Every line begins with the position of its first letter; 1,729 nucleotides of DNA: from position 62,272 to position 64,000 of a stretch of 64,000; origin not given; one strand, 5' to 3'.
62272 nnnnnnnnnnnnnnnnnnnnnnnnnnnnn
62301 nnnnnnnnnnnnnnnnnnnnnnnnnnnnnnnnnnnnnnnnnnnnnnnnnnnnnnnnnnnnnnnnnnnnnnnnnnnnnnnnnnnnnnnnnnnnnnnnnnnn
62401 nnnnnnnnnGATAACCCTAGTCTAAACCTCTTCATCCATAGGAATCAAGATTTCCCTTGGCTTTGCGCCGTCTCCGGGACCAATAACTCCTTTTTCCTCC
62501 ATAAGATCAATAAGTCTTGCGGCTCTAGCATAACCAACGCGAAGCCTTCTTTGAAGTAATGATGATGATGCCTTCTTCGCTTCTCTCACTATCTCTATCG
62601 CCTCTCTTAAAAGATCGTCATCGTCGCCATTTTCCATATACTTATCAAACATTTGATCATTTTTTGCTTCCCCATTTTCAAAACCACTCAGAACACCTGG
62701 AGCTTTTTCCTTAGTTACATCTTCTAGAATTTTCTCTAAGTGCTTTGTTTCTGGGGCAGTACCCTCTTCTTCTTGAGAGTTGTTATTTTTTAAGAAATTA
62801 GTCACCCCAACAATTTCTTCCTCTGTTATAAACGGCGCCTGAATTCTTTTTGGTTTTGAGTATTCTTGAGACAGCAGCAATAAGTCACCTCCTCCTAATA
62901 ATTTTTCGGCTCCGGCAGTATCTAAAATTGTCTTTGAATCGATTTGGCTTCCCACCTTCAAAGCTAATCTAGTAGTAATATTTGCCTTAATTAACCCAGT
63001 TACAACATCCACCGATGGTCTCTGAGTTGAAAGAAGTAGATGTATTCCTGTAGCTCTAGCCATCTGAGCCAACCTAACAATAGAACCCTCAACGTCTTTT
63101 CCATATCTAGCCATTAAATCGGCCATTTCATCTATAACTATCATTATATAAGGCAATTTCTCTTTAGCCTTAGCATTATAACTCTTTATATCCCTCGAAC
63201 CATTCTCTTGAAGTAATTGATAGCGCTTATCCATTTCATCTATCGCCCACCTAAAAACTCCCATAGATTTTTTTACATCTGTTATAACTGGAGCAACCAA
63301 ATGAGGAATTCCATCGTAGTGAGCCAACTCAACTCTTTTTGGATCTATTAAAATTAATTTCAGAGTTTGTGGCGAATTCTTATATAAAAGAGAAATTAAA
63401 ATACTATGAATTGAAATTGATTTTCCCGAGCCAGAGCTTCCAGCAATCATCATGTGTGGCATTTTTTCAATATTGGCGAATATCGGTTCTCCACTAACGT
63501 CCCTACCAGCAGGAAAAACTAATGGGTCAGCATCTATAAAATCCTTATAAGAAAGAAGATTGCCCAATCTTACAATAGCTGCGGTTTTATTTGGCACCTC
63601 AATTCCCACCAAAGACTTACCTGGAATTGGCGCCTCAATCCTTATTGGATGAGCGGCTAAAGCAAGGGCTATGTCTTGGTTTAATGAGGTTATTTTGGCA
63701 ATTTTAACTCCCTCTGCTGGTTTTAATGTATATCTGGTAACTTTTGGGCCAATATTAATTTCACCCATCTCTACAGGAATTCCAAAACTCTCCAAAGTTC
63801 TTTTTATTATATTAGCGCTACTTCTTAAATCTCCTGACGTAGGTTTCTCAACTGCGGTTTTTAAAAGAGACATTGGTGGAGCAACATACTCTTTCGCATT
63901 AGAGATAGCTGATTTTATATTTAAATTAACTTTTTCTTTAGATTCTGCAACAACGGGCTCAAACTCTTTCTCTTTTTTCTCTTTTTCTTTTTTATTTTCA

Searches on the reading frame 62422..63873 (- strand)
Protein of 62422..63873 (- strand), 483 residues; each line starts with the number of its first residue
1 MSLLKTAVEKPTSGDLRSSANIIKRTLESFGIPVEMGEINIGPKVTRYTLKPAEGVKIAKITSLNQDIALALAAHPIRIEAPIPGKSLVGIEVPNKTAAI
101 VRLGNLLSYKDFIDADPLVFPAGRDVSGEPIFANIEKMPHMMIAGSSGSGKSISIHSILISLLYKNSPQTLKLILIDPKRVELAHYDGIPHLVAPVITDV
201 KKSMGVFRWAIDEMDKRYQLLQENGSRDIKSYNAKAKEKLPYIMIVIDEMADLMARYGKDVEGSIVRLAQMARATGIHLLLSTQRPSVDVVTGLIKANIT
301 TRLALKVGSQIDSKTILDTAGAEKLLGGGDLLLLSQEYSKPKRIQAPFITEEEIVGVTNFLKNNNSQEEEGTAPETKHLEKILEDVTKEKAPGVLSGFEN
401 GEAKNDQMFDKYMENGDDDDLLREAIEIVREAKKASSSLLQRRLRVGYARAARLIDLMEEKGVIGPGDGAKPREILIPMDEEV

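Call 31: search_protein_families(library=pfam, proteins=[window:62422-63873:-], max_evalue=0.01)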
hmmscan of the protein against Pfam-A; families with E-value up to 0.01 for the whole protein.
window:62422-63873:- (483 aa): 5 families
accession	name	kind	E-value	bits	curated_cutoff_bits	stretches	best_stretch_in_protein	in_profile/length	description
PF01580.24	FtsK_SpoIIIE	-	7.5e-55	186.2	24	1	115-288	15-221/221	FtsK/SpoIIIE family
PF17854.6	FtsK_alpha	-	7.5e-28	97.1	22.9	1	9-95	15-101/101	FtsK alpha domain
PF09397.16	FtsK_gamma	-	2.6e-27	94.8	30.6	1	417-477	2-62/63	Ftsk gamma domain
PF01935.23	DUF87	-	0.00011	22.8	23.2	1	130-256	13-103/220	Helicase HerA, central domain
PF20703.3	nSTAND1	-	0.00017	21.8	27.1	1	122-259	17-133/379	Novel STAND NTPase 1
